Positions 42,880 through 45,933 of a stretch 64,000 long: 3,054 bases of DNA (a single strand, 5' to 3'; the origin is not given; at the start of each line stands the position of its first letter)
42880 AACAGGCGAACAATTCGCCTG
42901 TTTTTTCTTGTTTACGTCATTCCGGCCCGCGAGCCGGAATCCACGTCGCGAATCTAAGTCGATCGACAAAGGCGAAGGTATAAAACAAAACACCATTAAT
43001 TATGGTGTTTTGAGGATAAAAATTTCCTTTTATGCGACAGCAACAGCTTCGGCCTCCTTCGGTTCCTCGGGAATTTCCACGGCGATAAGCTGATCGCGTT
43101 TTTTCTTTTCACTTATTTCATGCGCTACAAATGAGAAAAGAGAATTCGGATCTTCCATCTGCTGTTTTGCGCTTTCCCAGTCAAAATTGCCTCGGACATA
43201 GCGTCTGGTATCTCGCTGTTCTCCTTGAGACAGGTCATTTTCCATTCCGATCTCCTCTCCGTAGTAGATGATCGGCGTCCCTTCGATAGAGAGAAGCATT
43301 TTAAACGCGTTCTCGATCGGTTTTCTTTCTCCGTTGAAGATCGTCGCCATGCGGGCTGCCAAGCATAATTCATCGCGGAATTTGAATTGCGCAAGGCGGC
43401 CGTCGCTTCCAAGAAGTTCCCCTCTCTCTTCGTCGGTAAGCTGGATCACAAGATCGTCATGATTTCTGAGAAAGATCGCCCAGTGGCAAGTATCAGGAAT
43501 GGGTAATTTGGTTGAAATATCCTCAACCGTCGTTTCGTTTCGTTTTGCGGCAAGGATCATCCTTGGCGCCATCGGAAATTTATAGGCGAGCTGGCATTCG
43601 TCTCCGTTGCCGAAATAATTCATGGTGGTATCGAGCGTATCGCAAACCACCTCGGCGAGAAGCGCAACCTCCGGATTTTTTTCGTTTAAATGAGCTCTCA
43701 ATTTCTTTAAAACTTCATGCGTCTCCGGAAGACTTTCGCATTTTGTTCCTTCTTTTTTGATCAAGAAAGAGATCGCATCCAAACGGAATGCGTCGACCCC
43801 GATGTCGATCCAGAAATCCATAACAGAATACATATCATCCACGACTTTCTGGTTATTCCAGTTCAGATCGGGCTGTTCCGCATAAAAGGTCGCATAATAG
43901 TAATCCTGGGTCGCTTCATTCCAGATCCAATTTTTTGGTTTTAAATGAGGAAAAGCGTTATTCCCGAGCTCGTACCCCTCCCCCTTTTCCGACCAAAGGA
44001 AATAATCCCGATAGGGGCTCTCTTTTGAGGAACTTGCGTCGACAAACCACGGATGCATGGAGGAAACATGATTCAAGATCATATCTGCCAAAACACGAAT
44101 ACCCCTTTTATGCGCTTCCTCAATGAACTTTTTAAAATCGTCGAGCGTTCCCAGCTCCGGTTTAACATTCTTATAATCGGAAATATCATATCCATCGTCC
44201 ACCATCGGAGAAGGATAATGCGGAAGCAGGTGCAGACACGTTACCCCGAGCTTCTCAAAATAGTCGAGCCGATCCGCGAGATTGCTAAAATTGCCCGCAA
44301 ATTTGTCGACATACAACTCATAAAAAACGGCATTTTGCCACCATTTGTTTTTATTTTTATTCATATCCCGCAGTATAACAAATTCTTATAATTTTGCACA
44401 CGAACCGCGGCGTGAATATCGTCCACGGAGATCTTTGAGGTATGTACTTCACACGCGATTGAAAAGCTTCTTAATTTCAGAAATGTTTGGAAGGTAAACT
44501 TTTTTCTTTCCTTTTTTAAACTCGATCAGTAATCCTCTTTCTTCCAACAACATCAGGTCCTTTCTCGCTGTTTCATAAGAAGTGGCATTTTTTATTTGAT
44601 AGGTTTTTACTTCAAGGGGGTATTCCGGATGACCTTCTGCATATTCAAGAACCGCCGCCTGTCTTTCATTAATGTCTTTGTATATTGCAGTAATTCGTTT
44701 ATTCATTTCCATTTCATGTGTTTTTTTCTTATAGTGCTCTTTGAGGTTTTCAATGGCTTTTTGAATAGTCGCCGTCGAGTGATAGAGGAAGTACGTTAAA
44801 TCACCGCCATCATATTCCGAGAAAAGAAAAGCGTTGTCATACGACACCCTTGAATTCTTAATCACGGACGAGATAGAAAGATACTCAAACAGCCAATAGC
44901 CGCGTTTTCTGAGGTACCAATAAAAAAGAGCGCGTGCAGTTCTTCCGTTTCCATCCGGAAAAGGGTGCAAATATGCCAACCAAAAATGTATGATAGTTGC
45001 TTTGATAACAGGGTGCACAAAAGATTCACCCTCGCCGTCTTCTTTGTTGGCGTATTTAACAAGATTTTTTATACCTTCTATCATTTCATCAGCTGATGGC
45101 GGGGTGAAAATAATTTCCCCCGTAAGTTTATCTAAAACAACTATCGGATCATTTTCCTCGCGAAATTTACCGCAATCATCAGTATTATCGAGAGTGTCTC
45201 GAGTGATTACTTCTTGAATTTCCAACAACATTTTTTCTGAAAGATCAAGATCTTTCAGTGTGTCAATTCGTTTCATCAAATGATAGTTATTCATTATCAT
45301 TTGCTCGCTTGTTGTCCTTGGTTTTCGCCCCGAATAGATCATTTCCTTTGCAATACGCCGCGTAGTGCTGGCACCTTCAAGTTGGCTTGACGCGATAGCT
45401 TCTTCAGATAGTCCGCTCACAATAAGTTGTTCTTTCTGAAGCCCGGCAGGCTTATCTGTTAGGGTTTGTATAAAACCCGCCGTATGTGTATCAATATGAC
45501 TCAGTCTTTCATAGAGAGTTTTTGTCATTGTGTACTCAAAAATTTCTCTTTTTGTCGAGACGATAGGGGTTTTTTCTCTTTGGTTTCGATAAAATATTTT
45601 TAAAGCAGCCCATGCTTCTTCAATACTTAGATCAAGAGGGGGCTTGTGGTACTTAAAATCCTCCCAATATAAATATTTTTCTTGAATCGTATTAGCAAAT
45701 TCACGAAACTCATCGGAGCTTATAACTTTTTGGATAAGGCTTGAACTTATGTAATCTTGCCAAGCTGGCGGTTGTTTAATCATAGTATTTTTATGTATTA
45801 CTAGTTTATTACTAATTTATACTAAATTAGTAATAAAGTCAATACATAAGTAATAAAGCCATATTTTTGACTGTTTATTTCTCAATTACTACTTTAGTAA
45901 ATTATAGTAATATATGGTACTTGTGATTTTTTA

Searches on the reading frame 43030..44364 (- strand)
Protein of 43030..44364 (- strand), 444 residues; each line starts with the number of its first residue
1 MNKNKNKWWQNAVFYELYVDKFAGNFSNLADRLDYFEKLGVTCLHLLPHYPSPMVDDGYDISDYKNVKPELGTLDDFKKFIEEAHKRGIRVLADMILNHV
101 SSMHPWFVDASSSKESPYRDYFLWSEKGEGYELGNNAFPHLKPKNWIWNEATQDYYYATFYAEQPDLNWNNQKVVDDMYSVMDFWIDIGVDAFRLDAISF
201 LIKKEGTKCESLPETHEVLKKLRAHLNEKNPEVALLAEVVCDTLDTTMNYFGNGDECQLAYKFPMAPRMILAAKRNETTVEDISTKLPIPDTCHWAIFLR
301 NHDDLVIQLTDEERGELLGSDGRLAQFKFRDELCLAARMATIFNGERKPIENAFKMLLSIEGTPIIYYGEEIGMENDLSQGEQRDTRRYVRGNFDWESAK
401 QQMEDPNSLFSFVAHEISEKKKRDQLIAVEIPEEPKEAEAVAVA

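Call 66: search_protein_families(library=pfam, proteins=[window:43030-44364:-], max_evalue=0.0001)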
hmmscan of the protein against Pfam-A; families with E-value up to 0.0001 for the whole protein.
window:43030-44364:- (444 aa): 1 family
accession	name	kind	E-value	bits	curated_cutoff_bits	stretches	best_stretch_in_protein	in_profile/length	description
PF00128.31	Alpha-amylase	-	1.8e-73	248.7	22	2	23-304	15-316/446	Alpha amylase, catalytic domain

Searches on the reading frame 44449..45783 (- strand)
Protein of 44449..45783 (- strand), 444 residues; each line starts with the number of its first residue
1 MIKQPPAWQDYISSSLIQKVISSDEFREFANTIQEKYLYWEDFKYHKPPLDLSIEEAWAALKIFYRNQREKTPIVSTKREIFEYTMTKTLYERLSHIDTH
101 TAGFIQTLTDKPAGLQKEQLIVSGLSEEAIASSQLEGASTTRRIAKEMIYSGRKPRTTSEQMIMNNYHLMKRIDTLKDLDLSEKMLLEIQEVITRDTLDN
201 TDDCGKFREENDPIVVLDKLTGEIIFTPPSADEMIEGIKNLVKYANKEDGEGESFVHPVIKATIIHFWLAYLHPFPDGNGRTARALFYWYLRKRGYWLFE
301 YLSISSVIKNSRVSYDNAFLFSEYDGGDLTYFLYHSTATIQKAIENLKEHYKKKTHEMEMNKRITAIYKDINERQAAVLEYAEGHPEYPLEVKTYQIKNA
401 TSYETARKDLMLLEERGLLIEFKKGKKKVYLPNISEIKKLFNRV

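Call 66: search_protein_families(library=pfam, proteins=[window:44449-45783:-], max_evalue=0.0001)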
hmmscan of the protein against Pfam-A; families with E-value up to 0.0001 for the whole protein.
window:44449-45783:- (444 aa): 1 family
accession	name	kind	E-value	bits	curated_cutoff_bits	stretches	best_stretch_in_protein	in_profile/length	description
PF02661.23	Fic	-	3.3e-19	70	24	1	181-291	2-93/93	Fic/DOC family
